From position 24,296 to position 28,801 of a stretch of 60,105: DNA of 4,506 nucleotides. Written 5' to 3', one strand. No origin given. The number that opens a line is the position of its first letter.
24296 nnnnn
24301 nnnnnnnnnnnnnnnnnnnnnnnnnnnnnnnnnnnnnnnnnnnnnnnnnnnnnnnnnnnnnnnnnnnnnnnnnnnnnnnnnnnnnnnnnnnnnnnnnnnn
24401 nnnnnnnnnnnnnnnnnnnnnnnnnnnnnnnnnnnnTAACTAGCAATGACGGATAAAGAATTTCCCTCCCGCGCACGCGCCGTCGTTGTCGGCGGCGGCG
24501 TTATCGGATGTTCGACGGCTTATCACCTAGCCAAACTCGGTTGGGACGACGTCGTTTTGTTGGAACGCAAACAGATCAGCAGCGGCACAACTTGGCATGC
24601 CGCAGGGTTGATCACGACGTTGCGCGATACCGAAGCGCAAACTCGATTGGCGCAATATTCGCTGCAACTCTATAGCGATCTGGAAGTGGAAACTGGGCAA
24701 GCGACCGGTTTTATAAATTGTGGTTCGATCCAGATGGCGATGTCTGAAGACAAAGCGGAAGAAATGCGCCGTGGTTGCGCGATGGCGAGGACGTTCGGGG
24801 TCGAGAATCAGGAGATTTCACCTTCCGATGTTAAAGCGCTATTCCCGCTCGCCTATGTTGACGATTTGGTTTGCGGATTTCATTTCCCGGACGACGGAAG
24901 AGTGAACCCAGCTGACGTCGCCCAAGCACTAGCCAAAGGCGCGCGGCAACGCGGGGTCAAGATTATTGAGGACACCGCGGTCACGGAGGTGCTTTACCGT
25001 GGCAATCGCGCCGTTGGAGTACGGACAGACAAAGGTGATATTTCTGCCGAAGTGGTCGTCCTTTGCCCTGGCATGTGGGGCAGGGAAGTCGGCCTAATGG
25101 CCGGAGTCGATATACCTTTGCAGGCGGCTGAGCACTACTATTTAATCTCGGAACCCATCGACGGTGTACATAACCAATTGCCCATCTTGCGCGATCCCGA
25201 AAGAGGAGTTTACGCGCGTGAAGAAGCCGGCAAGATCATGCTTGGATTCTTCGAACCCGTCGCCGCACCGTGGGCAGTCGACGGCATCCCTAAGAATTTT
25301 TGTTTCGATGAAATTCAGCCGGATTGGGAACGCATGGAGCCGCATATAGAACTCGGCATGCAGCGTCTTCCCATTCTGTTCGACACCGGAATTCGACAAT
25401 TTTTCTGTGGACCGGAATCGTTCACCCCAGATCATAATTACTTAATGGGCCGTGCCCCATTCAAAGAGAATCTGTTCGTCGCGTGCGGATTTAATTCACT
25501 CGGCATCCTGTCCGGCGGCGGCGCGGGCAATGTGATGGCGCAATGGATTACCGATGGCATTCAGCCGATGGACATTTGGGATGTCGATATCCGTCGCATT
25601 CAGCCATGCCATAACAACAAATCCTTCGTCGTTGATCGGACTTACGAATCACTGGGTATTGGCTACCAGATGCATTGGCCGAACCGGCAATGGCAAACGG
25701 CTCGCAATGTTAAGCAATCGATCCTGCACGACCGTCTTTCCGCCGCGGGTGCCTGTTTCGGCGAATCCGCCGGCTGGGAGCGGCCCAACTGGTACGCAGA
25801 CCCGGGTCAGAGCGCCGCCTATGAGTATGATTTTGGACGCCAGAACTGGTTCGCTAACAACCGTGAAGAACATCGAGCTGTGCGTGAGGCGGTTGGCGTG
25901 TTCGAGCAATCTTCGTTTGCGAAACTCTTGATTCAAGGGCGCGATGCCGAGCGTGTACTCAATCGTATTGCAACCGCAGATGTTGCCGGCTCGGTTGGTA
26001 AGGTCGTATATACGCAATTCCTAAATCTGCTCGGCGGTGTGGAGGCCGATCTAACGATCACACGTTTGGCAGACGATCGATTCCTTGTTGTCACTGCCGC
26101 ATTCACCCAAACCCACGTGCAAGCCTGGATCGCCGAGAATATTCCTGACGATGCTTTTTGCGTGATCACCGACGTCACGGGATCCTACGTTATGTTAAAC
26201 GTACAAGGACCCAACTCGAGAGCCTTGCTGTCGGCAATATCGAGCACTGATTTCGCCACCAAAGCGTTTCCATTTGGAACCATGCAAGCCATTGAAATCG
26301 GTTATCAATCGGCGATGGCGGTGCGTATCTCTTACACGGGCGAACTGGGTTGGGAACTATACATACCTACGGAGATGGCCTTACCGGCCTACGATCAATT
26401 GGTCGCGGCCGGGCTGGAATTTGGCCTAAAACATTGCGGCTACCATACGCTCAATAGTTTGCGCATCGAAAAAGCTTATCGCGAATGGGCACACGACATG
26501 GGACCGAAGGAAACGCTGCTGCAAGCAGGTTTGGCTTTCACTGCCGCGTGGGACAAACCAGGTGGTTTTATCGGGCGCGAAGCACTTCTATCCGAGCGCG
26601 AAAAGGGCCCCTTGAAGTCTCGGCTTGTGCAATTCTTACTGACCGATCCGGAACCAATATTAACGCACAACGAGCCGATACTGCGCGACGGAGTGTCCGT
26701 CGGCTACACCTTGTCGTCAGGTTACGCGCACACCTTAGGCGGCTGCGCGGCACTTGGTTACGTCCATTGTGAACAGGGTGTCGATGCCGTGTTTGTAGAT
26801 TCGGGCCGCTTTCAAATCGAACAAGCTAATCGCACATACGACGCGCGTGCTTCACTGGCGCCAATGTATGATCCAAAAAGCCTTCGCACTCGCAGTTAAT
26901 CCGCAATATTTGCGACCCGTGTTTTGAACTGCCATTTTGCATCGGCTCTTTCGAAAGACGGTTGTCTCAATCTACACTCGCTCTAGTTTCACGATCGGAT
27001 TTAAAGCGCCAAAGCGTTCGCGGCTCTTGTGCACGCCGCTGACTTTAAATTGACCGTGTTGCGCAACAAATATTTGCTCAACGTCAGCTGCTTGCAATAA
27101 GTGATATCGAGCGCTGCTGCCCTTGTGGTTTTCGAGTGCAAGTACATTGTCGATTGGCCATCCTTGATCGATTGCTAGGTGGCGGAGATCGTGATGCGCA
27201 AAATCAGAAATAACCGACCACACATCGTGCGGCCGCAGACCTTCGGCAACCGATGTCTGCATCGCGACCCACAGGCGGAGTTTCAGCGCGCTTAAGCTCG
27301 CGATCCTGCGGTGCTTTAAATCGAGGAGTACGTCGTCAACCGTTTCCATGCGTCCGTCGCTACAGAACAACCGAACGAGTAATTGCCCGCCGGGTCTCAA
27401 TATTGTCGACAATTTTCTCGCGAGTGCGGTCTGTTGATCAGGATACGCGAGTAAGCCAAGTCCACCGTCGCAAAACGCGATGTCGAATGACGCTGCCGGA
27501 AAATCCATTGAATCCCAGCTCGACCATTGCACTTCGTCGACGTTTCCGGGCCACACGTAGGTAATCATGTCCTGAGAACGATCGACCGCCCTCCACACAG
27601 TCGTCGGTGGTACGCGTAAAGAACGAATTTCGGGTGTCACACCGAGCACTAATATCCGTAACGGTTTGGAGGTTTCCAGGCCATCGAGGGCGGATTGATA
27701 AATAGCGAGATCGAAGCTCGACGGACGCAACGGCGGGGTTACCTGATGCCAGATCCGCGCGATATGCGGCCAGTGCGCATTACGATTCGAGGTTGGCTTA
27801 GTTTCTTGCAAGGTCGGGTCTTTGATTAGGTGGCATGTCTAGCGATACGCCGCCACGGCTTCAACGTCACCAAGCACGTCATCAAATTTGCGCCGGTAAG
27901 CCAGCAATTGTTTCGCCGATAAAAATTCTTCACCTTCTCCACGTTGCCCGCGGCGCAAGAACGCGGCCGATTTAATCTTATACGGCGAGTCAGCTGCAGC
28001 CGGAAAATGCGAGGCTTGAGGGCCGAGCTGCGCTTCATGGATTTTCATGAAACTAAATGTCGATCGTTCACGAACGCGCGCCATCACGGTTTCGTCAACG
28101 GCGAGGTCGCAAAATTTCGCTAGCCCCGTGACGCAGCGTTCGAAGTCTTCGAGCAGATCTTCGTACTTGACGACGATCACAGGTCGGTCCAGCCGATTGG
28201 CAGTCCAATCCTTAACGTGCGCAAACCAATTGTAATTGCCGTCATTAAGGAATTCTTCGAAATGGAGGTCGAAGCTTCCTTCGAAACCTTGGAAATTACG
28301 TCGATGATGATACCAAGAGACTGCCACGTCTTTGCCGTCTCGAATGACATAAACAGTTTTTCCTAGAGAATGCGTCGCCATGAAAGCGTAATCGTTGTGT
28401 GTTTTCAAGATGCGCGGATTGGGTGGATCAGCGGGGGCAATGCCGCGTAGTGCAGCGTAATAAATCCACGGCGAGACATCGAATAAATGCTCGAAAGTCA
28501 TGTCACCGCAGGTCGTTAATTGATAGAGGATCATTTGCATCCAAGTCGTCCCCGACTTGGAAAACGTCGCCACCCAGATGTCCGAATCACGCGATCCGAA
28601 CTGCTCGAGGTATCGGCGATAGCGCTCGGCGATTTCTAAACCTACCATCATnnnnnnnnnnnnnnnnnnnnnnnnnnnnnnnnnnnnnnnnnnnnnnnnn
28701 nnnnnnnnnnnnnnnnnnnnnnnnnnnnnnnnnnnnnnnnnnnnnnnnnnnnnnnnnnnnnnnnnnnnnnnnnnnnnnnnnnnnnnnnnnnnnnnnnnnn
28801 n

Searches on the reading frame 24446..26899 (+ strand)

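Call 38: search_protein_families(library=pfam, proteins=[window:24446-26899:+], max_evalue=0.0001)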
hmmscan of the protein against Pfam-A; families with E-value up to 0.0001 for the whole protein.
window:24446-26899:+ (817 aa): 9 families
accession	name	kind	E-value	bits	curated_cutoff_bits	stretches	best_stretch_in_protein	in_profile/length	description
PF01571.26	GCV_T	-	1.4e-77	260.8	25.6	1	427-698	1-254/255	Aminomethyltransferase folate-binding domain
PF01266.30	DAO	-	2.9e-77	261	27.9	1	12-367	2-353/353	FAD dependent oxidoreductase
PF16350.10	FAO_M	-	3.3e-17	62.8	27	1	370-425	1-56/56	FAD dependent oxidoreductase central domain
PF08669.17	GCV_T_C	-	6.7e-15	55.2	25.9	1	726-809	2-80/80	Glycine cleavage T-protein C-terminal barrel domain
PF07992.20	Pyr_redox_2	-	8e-09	35.8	26.1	0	7-43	142-175/291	Pyridine nucleotide-disulphide oxidoreductase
PF00070.33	Pyr_redox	-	9.9e-08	32.8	22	0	11-42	1-31/82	Pyridine nucleotide-disulphide oxidoreductase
PF00890.30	FAD_binding_2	-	1.2e-06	28.5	20.4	1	12-213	2-206/414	FAD binding domain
PF13738.12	Pyr_redox_3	-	1.9e-06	27.8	30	0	13-45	1-33/305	Pyridine nucleotide-disulphide oxidoreductase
PF04268.17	SoxG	-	5.3e-05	23.8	21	1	536-642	33-136/152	Sarcosine oxidase, gamma subunit family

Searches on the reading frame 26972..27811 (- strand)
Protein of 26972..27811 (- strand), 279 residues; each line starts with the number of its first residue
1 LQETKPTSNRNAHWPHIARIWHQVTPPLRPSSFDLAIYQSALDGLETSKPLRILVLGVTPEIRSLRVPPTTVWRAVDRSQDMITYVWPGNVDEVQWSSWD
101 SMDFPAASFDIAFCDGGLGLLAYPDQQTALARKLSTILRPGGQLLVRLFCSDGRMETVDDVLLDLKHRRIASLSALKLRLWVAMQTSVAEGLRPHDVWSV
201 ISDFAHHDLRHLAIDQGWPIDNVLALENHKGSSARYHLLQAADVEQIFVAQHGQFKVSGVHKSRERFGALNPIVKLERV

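Call 38: search_protein_families(library=pfam, proteins=[window:26972-27811:-], max_evalue=0.0001)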
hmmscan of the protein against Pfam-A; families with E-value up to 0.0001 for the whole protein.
window:26972-27811:- (279 aa): 1 family
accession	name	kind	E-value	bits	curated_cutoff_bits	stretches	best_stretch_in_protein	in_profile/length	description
PF08241.18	Methyltransf_11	-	1e-05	26.5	21.2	0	75-145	23-94/95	Methyltransferase domain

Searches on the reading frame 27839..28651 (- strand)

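Call 38: search_protein_families(library=pfam, proteins=[window:27839-28651:-], max_evalue=0.0001)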
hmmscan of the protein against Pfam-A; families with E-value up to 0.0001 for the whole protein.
window:27839-28651:- (270 aa): 2 families
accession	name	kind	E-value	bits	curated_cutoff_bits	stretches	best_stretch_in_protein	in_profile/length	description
PF00685.33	Sulfotransfer_1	-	9e-39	133.8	22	1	22-261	1-252/255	Sulfotransferase domain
PF13469.12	Sulfotransfer_3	-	9.8e-07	29.7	27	0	98-187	126-216/216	Sulfotransferase family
